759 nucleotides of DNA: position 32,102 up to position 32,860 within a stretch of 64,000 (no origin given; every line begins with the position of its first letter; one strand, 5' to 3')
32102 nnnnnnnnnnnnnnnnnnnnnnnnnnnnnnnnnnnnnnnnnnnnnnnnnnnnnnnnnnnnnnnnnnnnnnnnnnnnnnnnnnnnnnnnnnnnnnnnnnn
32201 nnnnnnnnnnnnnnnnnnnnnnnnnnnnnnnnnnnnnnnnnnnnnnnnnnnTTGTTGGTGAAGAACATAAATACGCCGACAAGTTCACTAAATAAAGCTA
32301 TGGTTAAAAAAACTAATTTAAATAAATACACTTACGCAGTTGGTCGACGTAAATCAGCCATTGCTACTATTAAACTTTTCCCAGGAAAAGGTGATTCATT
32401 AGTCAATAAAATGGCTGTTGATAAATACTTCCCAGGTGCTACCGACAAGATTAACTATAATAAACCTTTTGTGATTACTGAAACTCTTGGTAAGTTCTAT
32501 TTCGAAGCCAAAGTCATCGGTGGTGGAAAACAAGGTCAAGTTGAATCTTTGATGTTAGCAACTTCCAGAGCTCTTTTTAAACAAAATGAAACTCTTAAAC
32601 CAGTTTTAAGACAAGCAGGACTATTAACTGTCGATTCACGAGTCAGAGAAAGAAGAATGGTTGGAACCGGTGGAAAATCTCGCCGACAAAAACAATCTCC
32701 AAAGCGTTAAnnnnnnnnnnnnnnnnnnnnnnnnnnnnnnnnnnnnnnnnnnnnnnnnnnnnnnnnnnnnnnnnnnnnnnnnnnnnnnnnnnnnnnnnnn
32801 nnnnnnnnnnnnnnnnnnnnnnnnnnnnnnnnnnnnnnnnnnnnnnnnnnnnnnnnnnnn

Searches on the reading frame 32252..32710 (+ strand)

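Call 19: search_protein_families(library=pfam, proteins=[window:32252-32710:+], max_evalue=0.001)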
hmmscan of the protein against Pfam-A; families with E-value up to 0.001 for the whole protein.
window:32252-32710:+ (152 aa): 1 family
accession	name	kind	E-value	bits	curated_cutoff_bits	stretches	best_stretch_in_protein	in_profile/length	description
PF00380.25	Ribosomal_S9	-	2.8e-29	102.5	22.5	1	31-152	1-121/121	Ribosomal protein S9/S16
